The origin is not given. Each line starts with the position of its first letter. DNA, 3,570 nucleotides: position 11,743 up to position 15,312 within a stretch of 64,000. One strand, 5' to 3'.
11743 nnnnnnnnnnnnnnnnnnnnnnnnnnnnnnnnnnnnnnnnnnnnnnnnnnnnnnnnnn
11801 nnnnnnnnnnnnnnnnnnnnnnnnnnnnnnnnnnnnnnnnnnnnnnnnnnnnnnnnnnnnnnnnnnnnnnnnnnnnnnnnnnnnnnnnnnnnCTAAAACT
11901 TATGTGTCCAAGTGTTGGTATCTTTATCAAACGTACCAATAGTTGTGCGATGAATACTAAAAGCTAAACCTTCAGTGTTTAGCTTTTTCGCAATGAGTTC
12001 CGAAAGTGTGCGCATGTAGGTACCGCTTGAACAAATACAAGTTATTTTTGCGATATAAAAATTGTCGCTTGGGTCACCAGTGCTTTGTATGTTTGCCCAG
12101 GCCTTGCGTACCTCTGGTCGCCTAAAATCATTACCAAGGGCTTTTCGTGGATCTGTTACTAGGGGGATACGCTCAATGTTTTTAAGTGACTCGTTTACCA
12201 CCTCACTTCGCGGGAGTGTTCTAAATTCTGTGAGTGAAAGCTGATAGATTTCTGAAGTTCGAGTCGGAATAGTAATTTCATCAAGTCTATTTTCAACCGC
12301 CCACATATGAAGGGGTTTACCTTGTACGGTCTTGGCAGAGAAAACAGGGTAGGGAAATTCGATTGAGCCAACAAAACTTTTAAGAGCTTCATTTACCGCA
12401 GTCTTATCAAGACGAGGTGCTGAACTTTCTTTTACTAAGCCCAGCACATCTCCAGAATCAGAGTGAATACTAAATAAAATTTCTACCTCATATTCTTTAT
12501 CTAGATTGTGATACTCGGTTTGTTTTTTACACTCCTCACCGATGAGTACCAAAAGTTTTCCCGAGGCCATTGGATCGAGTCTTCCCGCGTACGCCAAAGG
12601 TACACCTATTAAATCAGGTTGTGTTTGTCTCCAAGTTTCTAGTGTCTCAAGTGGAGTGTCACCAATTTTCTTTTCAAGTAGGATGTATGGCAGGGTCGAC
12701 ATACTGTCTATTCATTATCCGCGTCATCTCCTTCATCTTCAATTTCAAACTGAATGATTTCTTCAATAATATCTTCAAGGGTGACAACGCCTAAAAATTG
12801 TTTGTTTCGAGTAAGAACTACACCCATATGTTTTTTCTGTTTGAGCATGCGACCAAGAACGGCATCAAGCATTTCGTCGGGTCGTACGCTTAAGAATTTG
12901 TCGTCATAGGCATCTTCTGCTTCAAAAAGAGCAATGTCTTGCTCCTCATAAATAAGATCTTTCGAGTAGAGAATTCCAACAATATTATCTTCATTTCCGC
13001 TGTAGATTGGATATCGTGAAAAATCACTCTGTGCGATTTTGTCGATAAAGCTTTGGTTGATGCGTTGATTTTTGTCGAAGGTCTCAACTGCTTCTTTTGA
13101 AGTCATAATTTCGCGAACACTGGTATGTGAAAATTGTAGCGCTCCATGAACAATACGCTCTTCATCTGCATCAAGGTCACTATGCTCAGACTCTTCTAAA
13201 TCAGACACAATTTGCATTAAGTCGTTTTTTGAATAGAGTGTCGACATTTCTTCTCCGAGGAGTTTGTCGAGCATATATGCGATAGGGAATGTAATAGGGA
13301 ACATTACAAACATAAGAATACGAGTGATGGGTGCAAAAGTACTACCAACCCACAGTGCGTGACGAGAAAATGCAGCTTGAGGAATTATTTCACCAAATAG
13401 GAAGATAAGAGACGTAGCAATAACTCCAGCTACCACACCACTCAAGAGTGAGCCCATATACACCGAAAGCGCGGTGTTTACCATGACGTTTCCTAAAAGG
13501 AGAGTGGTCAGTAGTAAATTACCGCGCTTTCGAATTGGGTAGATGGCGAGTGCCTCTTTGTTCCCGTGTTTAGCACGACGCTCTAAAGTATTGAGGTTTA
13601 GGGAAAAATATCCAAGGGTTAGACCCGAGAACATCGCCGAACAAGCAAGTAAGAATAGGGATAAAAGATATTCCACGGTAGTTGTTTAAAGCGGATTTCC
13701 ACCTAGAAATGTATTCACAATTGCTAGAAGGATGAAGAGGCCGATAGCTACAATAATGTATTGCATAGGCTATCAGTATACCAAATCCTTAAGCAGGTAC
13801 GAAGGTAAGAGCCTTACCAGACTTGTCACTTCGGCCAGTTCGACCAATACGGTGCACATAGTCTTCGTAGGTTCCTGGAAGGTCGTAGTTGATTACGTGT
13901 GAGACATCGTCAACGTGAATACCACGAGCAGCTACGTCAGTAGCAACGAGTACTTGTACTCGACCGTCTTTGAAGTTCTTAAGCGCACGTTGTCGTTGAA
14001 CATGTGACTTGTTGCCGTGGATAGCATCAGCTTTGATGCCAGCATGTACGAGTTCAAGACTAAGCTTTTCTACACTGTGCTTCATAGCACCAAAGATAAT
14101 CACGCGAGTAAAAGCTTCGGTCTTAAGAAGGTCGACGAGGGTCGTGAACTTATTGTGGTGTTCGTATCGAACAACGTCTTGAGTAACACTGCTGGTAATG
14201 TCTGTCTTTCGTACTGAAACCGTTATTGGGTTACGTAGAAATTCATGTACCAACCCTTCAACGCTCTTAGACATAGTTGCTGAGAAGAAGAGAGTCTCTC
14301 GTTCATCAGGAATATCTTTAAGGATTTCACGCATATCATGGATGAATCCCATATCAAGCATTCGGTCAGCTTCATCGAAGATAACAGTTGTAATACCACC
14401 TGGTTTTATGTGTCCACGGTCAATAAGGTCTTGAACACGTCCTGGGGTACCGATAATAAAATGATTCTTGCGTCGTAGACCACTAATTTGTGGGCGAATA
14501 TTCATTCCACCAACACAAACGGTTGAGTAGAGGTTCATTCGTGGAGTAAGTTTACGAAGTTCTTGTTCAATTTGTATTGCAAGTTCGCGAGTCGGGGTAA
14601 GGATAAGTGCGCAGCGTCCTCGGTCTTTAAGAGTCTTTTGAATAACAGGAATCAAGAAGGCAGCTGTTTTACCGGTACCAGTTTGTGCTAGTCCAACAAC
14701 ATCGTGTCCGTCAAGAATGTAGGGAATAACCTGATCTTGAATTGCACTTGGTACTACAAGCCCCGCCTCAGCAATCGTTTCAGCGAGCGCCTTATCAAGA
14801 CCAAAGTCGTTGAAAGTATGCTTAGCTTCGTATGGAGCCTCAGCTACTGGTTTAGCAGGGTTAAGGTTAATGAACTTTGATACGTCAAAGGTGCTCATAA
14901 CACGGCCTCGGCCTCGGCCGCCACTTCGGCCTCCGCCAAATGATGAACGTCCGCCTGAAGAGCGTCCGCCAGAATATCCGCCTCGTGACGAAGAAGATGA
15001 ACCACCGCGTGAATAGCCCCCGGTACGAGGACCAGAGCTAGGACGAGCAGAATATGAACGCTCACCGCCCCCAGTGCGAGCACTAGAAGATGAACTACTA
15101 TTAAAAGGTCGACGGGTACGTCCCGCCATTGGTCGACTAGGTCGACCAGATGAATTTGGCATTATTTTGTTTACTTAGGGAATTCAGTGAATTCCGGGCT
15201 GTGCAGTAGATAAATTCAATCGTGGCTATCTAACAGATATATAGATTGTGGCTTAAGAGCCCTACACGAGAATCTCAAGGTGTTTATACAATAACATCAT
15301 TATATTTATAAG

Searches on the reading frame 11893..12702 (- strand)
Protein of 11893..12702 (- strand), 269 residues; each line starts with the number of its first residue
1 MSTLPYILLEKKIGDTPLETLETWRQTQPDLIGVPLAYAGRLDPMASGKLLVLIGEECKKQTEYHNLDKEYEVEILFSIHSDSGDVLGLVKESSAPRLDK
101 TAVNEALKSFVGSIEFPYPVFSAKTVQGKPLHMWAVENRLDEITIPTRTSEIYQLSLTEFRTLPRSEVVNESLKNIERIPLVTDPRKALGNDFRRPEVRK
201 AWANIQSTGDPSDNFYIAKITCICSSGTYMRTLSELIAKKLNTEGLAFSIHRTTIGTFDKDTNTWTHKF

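Call 45: search_protein_families(library=pfam, proteins=[window:11893-12702:-], max_evalue=0.001)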
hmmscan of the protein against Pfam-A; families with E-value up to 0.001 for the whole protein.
window:11893-12702:- (269 aa): 1 family
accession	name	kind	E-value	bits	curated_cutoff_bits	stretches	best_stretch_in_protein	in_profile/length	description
PF01509.24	TruB_N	-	1.3e-25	91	27.3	1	37-161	10-133/149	TruB family pseudouridylate synthase (N terminal domain)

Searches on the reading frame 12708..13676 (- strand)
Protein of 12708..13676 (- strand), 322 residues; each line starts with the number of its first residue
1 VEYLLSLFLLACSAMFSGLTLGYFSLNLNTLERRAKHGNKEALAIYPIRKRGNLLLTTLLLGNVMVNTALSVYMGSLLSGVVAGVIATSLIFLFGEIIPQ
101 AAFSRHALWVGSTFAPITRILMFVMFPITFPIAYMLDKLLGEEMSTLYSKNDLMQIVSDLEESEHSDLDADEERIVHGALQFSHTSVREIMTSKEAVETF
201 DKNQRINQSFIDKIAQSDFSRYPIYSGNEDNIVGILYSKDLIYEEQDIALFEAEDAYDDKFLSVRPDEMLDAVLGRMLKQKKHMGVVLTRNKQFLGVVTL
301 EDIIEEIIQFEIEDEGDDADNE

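Call 46: search_protein_families(library=pfam, proteins=[window:12708-13676:-], max_evalue=0.001)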
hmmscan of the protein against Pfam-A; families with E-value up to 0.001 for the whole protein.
window:12708-13676:- (322 aa): 2 families
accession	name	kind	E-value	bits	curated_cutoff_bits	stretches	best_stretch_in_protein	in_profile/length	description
PF01595.25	CNNM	-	2.5e-39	135.2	28.4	1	4-163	1-174/181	Cyclin M transmembrane N-terminal domain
PF00571.33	CBS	-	7.2e-13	49.1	24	1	258-307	6-55/57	CBS domain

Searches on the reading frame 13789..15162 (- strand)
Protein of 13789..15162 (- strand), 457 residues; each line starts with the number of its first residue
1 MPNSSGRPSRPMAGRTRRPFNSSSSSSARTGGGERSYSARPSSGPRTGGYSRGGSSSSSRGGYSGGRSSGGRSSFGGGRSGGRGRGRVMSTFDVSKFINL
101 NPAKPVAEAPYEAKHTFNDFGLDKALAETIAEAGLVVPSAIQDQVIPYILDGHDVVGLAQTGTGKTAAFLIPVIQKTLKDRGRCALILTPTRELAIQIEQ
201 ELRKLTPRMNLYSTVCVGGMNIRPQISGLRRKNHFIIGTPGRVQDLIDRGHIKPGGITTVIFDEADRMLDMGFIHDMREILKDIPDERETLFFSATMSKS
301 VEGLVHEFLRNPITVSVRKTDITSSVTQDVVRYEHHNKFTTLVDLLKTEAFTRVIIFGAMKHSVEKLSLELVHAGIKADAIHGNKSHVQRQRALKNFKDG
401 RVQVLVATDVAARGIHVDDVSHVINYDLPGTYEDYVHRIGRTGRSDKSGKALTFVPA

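Call 46: search_protein_families(library=pfam, proteins=[window:13789-15162:-], max_evalue=0.001)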
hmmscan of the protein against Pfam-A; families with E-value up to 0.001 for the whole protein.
window:13789-15162:- (457 aa): 3 families
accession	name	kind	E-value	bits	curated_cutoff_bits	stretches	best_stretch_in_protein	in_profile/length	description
PF00270.35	DEAD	-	2.4e-45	154.7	26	1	140-302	2-165/167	DEAD/DEAH box helicase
PF00271.37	Helicase_C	-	4.7e-32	111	23.5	1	338-445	2-109/110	Helicase conserved C-terminal domain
PF04851.21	ResIII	-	3.6e-07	30.7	22.5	1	159-298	30-163/164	Type III restriction enzyme, res subunit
